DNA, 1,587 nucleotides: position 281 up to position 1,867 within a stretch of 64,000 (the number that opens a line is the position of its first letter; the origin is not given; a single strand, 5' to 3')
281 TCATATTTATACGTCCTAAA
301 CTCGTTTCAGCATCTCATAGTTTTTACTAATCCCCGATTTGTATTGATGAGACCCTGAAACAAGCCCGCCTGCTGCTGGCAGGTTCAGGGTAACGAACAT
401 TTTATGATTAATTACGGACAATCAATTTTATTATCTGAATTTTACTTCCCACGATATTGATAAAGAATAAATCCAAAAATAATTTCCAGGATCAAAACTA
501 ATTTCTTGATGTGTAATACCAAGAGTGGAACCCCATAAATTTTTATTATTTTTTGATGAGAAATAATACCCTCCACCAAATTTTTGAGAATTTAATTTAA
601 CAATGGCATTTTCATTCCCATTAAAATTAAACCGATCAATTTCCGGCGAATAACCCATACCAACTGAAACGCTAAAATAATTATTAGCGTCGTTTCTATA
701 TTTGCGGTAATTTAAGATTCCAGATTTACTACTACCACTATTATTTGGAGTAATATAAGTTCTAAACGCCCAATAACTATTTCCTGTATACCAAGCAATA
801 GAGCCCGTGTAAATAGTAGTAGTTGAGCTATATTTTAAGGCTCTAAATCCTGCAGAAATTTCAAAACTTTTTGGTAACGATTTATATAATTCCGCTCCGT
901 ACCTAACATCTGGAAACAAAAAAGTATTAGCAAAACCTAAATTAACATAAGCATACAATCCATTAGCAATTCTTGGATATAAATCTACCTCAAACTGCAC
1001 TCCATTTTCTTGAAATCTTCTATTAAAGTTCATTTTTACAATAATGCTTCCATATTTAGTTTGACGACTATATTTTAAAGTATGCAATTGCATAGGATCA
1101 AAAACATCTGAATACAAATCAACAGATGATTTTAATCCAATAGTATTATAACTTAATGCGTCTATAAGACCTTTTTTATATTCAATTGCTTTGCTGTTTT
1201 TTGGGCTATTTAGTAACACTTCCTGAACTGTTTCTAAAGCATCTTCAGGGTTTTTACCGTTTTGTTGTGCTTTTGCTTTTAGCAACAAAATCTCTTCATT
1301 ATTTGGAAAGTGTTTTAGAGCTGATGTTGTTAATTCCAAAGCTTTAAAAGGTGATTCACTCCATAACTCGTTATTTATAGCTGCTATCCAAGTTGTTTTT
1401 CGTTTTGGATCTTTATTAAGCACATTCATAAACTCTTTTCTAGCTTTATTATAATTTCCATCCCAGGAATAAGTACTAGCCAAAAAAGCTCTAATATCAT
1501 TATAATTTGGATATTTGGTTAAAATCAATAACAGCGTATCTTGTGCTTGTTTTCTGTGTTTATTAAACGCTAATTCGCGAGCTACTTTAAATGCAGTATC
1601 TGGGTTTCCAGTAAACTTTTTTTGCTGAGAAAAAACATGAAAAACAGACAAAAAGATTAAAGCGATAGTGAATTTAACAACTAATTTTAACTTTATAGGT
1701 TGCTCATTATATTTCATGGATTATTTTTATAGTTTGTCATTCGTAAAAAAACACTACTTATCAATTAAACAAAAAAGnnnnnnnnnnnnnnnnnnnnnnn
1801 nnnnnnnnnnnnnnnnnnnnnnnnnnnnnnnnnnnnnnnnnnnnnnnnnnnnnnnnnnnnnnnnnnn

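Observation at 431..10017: Seven-gene phosphorelay-controlled, envelope-spanning polysaccharide synthesis/decoration/export system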

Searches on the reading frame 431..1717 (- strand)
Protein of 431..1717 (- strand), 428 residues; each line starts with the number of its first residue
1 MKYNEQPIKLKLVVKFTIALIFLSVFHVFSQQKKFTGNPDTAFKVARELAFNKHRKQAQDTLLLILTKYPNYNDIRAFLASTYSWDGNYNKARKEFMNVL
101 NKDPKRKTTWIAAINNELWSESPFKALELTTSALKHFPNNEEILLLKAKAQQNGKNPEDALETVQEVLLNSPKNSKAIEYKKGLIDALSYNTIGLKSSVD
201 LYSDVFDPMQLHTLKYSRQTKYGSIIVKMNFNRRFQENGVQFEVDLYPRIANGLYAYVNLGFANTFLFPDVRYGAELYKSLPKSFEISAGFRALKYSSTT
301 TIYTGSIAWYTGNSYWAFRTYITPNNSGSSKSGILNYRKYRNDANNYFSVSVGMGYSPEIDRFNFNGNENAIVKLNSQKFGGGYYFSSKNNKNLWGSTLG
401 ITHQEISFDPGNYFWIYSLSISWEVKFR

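Call 3: search_protein_families(library=pfam, proteins=[window:431-1717:-], max_evalue=0.01)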
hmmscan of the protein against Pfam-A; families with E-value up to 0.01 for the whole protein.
window:431-1717:- (428 aa): 7 families
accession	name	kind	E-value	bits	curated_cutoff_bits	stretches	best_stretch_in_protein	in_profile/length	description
PF19413.5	YaiO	-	1.4e-62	211.2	23.9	1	191-359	2-172/173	YaiO membrane beta barrel domain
PF14559.12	TPR_19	-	2.2e-11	44.3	25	1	126-175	10-59/68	Tetratricopeptide repeat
PF13428.12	TPR_14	-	1.7e-06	28.6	23.5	0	76-113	4-41/44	Tetratricopeptide repeat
PF14561.12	TPR_20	-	2.3e-05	25.1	25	0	37-74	20-57/90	Tetratricopeptide repeat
PF13174.12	TPR_6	-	3.7e-05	24.5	26.3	0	144-173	3-32/33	Tetratricopeptide repeat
PF07719.23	TPR_2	-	6.6e-05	23.2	27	0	79-105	7-33/34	Tetratricopeptide repeat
PF25062.1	ARM_TT21_N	-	0.0005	20.3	40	1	79-176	106-203/222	Tetratricopeptide repeat protein 21 N-terminal ARM repeat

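Call 5: search_protein_families(library=ncbifam, proteins=[window:431-1717:-], max_evalue=0.001)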
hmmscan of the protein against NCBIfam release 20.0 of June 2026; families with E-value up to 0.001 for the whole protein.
window:431-1717:- (428 aa): 4 families
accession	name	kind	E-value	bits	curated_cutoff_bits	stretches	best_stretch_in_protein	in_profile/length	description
TIGR04390.1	OMP_YaiO_dom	domain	1.3e-53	182.4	32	1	191-427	1-230/230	YaiO family outer membrane beta-barrel protein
TIGR02917.1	PEP_TPR_lipo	equivalog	4.3e-10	38.1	312.2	1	34-175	731-871/899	XrtA/PEP-CTERM system TPR-repeat protein PrsT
TIGR03939.1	PGA_TPR_OMP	equivalog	2.2e-06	26.2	366.65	1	78-220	91-232/800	poly-beta-1,6 N-acetyl-D-glucosamine export porin PgaA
TIGR02795.1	tol_pal_ybgF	equivalog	5.5e-06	27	90.1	0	28-73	65-110/119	tol-pal system protein YbgF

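Call 26: find_homologous_proteins(query=window:431-1717:-, max_evalue=0.00001)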
Query window:431-1717:- (428 aa): 787 proteins with E <= 0.00001 among 5605 candidates; the best 120 are listed.
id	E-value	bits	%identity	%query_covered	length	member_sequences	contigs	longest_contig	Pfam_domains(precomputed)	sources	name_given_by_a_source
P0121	8.6e-286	966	100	100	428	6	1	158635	PF14559.13,PF13428.13,PF19413.6,PF14561.13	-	-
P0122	1.5e-254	863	88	100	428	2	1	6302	PF14559.13,PF13428.13,PF19413.6,PF14561.13,PF13174.13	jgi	jgi:YaiO family outer membrane protein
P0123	1.1e-243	827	86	98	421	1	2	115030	PF14559.13,PF13428.13,PF19413.6,PF13174.13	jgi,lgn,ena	-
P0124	2.1e-243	826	87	98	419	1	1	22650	PF14559.13,PF19413.6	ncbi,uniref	ncbi:MAG: YaiO family outer membrane beta-barrel protein [Lutibacter sp.]|uniref:YaiO family outer m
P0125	3.4e-240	815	88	95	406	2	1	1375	PF14559.13,PF19413.6,PF14561.13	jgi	jgi:YaiO family outer membrane protein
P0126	6.5e-236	801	84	98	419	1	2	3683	PF14559.13,PF13428.13,PF19413.6,PF13174.13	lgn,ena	-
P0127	4.9e-234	795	82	98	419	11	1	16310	PF14559.13,PF25062.2,PF13428.13,PF19413.6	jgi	jgi:YaiO family outer membrane protein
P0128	7.9e-232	788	82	98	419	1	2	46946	PF14559.13,PF19413.6,PF14561.13,PF13174.13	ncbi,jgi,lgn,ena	-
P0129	3.1e-230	783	82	96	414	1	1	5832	PF14559.13,PF19413.6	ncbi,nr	ncbi:MAG: hypothetical protein COC22_05750 [Flavobacteriaceae bacterium]|nr:MAG: hypothetical protei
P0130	1.3e-229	780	81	98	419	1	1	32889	PF14559.13,PF19413.6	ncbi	ncbi:YaiO family outer membrane beta-barrel protein [Lutibacter sp.]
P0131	7.8e-229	778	81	98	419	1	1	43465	PF14559.13,PF19413.6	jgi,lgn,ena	-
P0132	1.1e-227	774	81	98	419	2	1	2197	PF14559.13,PF19413.6,PF14561.13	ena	-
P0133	3.9e-227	772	80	98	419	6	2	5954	PF14559.13,PF13428.13,PF19413.6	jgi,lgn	-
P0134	4.7e-227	772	81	98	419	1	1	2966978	PF14559.13,PF19413.6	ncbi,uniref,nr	ncbi:hypothetical protein Lupro_09895 [Lutibacter profundi]|uniref:YaiO beta-barrel domain-containin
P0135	1.1e-226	771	80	98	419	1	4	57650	PF14559.13,PF13428.13,PF19413.6,PF14561.13,PF13174.13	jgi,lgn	jgi:YaiO family outer membrane protein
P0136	1.2e-225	767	80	98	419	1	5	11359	PF14559.13,PF19413.6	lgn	-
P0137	9.6e-221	751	78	98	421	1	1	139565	PF14559.13,PF19413.6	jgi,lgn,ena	-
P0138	7.6e-203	692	73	96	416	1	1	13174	PF14559.13,PF13371.13,PF13428.13,PF19413.6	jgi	jgi:YaiO family outer membrane protein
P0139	3.9e-201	687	73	96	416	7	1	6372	PF14559.13,PF13428.13,PF19413.6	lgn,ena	-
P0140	4.3e-201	687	74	96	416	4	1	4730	PF14559.13,PF13371.13,PF13432.13,PF13428.13,PF19413.6,PF07719.24,PF13174.13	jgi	-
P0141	5.2e-201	686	70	98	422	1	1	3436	PF14559.13,PF13428.13,PF19413.6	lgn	-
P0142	1.6e-200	685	70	98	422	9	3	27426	PF14559.13,PF19413.6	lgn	-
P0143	2.2e-200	684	72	96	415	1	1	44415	PF14559.13,PF13432.13,PF13428.13,PF19413.6,PF07719.24,PF13174.13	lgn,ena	-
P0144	9.6e-200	682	71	94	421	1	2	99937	PF14559.13,PF13432.13,PF13428.13,PF19413.6,PF14561.13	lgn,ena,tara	tara:strand:+ start:25544 stop:26809 length:1266 start_codon:yes stop_codon:yes gene_type:complete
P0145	6.6e-199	679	70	97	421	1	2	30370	PF14559.13,PF13432.13,PF19413.6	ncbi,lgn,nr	ncbi:MAG: YaiO family outer membrane beta-barrel protein [Lutibacter sp.]|nr:YaiO family outer membr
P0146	1.9e-198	678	69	98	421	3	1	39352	PF14559.13,PF19413.6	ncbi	ncbi:MAG: YaiO family outer membrane beta-barrel protein [Lutibacter sp.]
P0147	2.1e-198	678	69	98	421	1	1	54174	PF14559.13,PF13432.13,PF19413.6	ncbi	ncbi:MAG TPA: YaiO family outer membrane beta-barrel protein [Lutibacter sp.]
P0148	2.3e-198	678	71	96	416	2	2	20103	PF14559.13,PF13428.13,PF19413.6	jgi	jgi:YaiO family outer membrane protein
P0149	3.0e-198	677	71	94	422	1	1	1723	PF14559.13,PF13432.13,PF13428.13,PF19413.6,PF14561.13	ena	-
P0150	3.6e-198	677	68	98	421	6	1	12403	PF14559.13,PF19413.6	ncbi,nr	ncbi:MAG: YaiO family outer membrane beta-barrel protein [Gelidibacter sp.]|nr:YaiO family outer mem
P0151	4.8e-198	677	69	98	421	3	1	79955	PF14559.13,PF19413.6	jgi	-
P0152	3.8e-197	674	68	99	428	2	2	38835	PF14559.13,PF13432.13,PF19413.6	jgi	-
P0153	4.2e-197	673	69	98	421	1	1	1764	PF14559.13,PF13432.13,PF13428.13,PF19413.6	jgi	-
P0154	4.6e-197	673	70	98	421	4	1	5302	PF14559.13,PF13432.13,PF19413.6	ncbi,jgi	-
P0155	5.0e-197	673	68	98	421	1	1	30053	PF14559.13,PF13432.13,PF19413.6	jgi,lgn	jgi:YaiO family outer membrane protein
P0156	5.1e-197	673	69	98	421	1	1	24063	PF14559.13,PF19413.6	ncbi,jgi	ncbi:MAG: YaiO family outer membrane beta-barrel protein [Lutibacter sp.]|jgi:YaiO family outer memb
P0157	2.0e-196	671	69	97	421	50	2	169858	PF14559.13,PF13432.13,PF19413.6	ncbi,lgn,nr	ncbi:MAG: YaiO family outer membrane beta-barrel protein [Lutibacter sp.]|nr:YaiO family outer membr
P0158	2.2e-196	671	68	98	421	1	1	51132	PF14559.13,PF13428.13,PF19413.6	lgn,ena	-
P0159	2.7e-196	671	70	98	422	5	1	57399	PF14559.13,PF13432.13,PF13428.13,PF19413.6,PF14561.13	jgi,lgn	jgi:YaiO family outer membrane protein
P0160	4.1e-196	670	70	96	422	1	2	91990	PF14559.13,PF13428.13,PF19413.6,PF14561.13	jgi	jgi:YaiO family outer membrane protein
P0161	4.5e-196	670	70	95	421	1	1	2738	PF14559.13,PF13371.13,PF13428.13,PF19413.6,PF13174.13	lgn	-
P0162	5.7e-196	670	68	98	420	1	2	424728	PF14559.13,PF13428.13,PF19413.6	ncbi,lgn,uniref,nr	ncbi:YaiO family outer membrane beta-barrel protein [Lutibacter flavus]|uniref:Outer membrane protei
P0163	1.4e-195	668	69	98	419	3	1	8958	PF14559.13,PF13428.13,PF19413.6,PF07719.24,PF13174.13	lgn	-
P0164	1.7e-195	668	68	97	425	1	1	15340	PF14559.13,PF13432.13,PF13428.13,PF19413.6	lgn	-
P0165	2.0e-195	668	69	98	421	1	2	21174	PF14559.13,PF13432.13,PF13428.13,PF19413.6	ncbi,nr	ncbi:MAG: YaiO family outer membrane beta-barrel protein [Lutibacter sp.]|nr:YaiO family outer membr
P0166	2.7e-195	667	69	97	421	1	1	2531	PF14559.13,PF13432.13,PF13428.13,PF19413.6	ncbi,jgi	-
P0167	2.8e-195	667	68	98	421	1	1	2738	PF14559.13,PF13371.13,PF13432.13,PF13428.13,PF19413.6,PF13174.13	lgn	-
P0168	5.5e-195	666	69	97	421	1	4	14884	PF14559.13,PF13432.13,PF19413.6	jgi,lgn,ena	jgi:YaiO family outer membrane protein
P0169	1.0e-194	666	70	97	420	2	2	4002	PF14559.13,PF19413.6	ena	-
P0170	1.9e-194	665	67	98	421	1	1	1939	PF14559.13,PF13428.13,PF19413.6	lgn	-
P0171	2.0e-194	665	69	97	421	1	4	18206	PF14559.13,PF13432.13,PF19413.6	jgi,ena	jgi:YaiO family outer membrane protein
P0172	1.1e-193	662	67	98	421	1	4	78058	PF14559.13,PF13432.13,PF19413.6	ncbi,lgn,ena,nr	ncbi:MAG: hypothetical protein A3F91_13095 [Flavobacteria bacterium RIFCSPLOWO2_12_FULL_35_11]|nr:MA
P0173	2.8e-193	661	70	98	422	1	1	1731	PF14559.13,PF19413.6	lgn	-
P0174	8.5e-193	659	68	98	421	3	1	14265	PF14559.13,PF13371.13,PF13428.13,PF19413.6,PF13174.13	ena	-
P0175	1.0e-192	659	67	98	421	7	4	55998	PF14559.13,PF13432.13,PF19413.6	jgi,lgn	jgi:YaiO family outer membrane protein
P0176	1.9e-192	658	67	98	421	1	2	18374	PF14559.13,PF13428.13,PF19413.6,PF07719.24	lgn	-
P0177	2.1e-192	658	67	97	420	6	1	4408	PF14559.13,PF13428.13,PF19413.6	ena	-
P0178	6.5e-192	656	69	97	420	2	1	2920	PF14559.13,PF13428.13,PF19413.6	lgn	-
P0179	2.1e-191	655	67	98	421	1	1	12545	PF14559.13,PF13432.13,PF19413.6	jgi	jgi:YaiO family outer membrane protein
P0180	2.2e-191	655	68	98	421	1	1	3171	PF14559.13,PF13432.13,PF19413.6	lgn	-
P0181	5.9e-191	653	66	98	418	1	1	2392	PF14559.13,PF13428.13,PF19413.6,PF07719.24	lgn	-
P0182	8.9e-191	653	66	98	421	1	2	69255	PF14559.13,PF13432.13,PF19413.6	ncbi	-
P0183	9.2e-191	653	66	98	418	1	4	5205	PF14559.13,PF13428.13,PF19413.6,PF07719.24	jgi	jgi:YaiO family outer membrane protein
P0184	1.5e-190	652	66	98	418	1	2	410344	PF14559.13,PF13428.13,PF19413.6,PF07719.24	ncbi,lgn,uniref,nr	ncbi:YaiO family outer membrane beta-barrel protein [Lutibacter maritimus]|uniref:Outer membrane pro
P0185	1.2e-189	649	68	97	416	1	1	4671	PF14559.13,PF19413.6,PF14561.13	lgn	-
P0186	4.5e-189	647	66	97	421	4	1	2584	PF14559.13,PF13432.13,PF19413.6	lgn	-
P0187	7.0e-189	646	66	98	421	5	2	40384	PF14559.13,PF13432.13,PF19413.6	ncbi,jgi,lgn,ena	-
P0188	8.3e-189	646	66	98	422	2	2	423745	PF14559.13,PF13428.13,PF19413.6,PF14561.13,PF07719.24,PF13174.13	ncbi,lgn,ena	-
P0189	8.5e-189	646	68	98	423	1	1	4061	PF14559.13,PF19413.6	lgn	-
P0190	9.3e-189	646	66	98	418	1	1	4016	PF14559.13,PF13428.13,PF19413.6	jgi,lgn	jgi:YaiO family outer membrane protein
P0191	2.6e-188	644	67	98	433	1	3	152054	PF14559.13,PF13432.13,PF19413.6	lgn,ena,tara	tara:strand:- start:4466 stop:5767 length:1302 start_codon:yes stop_codon:yes gene_type:complete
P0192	2.9e-188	644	65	98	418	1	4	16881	PF14559.13,PF13428.13,PF19413.6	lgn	-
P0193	3.6e-188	644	68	97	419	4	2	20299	PF14559.13,PF13428.13,PF19413.6,PF07719.24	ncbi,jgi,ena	ncbi:MAG TPA: YaiO family outer membrane beta-barrel protein [Flavobacteriaceae bacterium]|jgi:YaiO 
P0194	8.5e-188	643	70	93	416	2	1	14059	PF14559.13,PF13428.13,PF19413.6,PF07719.24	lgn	-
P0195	8.7e-188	643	68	97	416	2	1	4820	PF14559.13,PF13428.13,PF19413.6,PF13174.13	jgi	-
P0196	3.4e-187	641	65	96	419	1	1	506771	PF14559.13,PF13428.13,PF19413.6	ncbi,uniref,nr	ncbi:YaiO family outer membrane beta-barrel protein [Lutibacter sp.]|uniref:YaiO family outer membra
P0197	5.0e-187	640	66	96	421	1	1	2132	PF14559.13,PF13428.13,PF19413.6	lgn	-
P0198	1.4e-186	639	68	98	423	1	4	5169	PF14559.13,PF13428.13,PF19413.6,PF14561.13,PF07719.24,PF13174.13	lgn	-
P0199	5.3e-186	637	66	98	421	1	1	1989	PF14559.13,PF19413.6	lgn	-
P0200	1.1e-185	636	67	97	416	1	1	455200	PF14559.13,PF13428.13,PF19413.6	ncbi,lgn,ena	-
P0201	1.1e-185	636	68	97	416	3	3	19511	PF14559.13,PF19413.6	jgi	-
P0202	3.6e-185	634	68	98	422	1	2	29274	PF14559.13,PF19413.6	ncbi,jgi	-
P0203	5.1e-185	634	68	96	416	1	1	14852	PF14559.13,PF13428.13,PF19413.6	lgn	-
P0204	5.5e-185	633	67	97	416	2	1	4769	PF14559.13,PF19413.6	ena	-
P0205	2.5e-184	631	65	98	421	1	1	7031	PF14559.13,PF13432.13,PF13428.13,PF19413.6,PF14561.13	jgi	jgi:YaiO family outer membrane protein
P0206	3.7e-184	631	68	94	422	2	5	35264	PF14559.13,PF13428.13,PF19413.6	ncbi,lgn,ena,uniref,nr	ncbi:YaiO family outer membrane beta-barrel protein [uncultured Lutibacter sp.]|uniref:YaiO family o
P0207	5.0e-184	630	66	98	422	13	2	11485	PF14559.13,PF13428.13,PF19413.6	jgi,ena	-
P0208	6.4e-184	630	69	96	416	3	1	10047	PF14559.13,PF19413.6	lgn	-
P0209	7.2e-184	630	64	98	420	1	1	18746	PF14559.13,PF19413.6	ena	-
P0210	7.3e-184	630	64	98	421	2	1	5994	PF14559.13,PF19413.6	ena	-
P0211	7.8e-184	630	68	94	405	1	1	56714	PF14559.13,PF19413.6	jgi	jgi:YaiO family outer membrane protein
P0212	9.0e-184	629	68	97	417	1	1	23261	PF14559.13,PF13428.13,PF19413.6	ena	-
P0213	1.2e-183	629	64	96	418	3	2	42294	PF14559.13,PF13428.13,PF19413.6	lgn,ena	-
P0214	1.3e-183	629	64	98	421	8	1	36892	PF14559.13,PF19413.6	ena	-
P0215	1.5e-183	629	68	96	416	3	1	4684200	PF14559.13,PF13428.13,PF19413.6,PF14561.13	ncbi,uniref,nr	ncbi:YaiO family outer membrane beta-barrel protein [Flavivirga abyssicola]|uniref:YaiO family outer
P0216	1.7e-183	629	66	98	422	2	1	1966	PF14559.13,PF19413.6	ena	-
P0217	1.8e-183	628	63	98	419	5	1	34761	PF14559.13,PF19413.6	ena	-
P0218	2.1e-183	628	65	98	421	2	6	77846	PF14559.13,PF19413.6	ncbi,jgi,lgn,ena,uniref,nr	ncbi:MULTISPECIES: YaiO family outer membrane beta-barrel protein [unclassified Flavobacterium]|unir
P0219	2.2e-183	628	65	98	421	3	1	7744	PF14559.13,PF13428.13,PF19413.6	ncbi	ncbi:MAG: hypothetical protein RL619_2409 [Bacteroidota bacterium]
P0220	2.3e-183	628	66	98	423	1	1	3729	PF14559.13,PF13371.13,PF13428.13,PF19413.6,PF07719.24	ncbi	-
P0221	2.4e-183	628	67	97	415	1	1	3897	PF14559.13,PF13428.13,PF19413.6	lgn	-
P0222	3.3e-183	628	66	97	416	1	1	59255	PF14559.13,PF13432.13,PF13428.13,PF19413.6,PF07719.24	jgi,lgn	jgi:YaiO family outer membrane protein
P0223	3.6e-183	627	66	97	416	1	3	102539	PF14559.13,PF13428.13,PF19413.6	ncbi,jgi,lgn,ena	-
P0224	4.1e-183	627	66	97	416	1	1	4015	PF14559.13,PF13428.13,PF19413.6,PF07719.24,PF13174.13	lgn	-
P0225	7.4e-183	626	66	96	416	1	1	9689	PF14559.13,PF19413.6,PF07719.24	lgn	-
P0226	8.0e-183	626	65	97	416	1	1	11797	PF14559.13,PF13428.13,PF19413.6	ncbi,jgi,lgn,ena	-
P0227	8.1e-183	626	66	96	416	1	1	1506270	PF14559.13,PF13428.13,PF19413.6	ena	-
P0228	1.1e-182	626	65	97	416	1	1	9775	PF14559.13,PF13428.13,PF19413.6,PF07719.24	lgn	-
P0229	1.3e-182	626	65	98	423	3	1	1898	PF14559.13,PF13428.13,PF19413.6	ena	-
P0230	1.3e-182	626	64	97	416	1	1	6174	PF14559.13,PF13428.13,PF19413.6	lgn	-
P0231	1.4e-182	626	65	98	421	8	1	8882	PF14559.13,PF13428.13,PF19413.6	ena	-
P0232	1.6e-182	625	67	97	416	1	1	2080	PF14559.13,PF13428.13,PF19413.6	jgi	jgi:YaiO family outer membrane protein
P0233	3.1e-182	624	66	98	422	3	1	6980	PF14559.13,PF13428.13,PF19413.6,PF14561.13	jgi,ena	-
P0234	3.7e-182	624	64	96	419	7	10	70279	PF14559.13,PF19413.6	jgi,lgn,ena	jgi:YaiO family outer membrane protein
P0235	4.2e-182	624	64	98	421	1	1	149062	PF14559.13,PF13428.13,PF19413.6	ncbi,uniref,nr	ncbi:YaiO family outer membrane beta-barrel protein [Flavobacterium rhamnosiphilum]|uniref:YaiO fami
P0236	5.7e-182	624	67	96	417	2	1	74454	PF14559.13,PF13428.13,PF19413.6,PF07719.24,PF13174.13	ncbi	-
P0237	8.4e-182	623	67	95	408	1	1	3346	PF14559.13,PF13432.13,PF13428.13,PF19413.6,PF14561.13,PF07719.24,PF13174.13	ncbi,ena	-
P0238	8.5e-182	623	64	98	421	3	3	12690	PF14559.13,PF13428.13,PF19413.6,PF14561.13,PF13174.13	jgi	jgi:YaiO family outer membrane protein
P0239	9.3e-182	623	66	97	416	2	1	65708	PF14559.13,PF13428.13,PF19413.6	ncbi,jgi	-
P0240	1.0e-181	623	65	98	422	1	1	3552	PF14559.13,PF13428.13,PF19413.6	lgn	-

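Call 37: predict_structure(alignment_id=A4)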
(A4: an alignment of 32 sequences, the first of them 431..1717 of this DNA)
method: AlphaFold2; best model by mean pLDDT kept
length: 428 residues; sequences in the alignment: 32
mean_pLDDT: 83.0   pTM: 0.57
mean pLDDT of the five models: 83.0, 82.5, 81.9, 77.6, 60.9
residues with pLDDT >= 90: 174; 70-90: 189; 50-70: 49; < 50: 16
segments of 3 or more residues with pLDDT < 50: 1-3, 29-31, 362-370
pLDDT, mean of each block of 10 residues (from residue 1): 51 76 61 74 91 91 90 93 92 95 94 92 84 94 94 81 93 92 76 87 69 89 88 82 88 86 86 91 87 88 91 87 80 88 77 74 48 71 83 85 70 74 88
secondary structure, 60 per line:
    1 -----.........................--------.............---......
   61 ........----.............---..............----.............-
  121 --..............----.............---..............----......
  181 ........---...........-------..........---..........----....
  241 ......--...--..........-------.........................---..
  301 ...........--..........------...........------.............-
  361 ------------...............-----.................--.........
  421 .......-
elements in order: H6-30 H39-51 H55-68 H73-85 H89-102 H107-119 H123-136 H141-153 H157-170 H175-188 E192-202 E210-219 E223-232 E237-246 E249-251 E254-263 E271-281 E285-295 E299-311 E314-323 E330-340 E347-359 E373-387 E393-409 E412-427
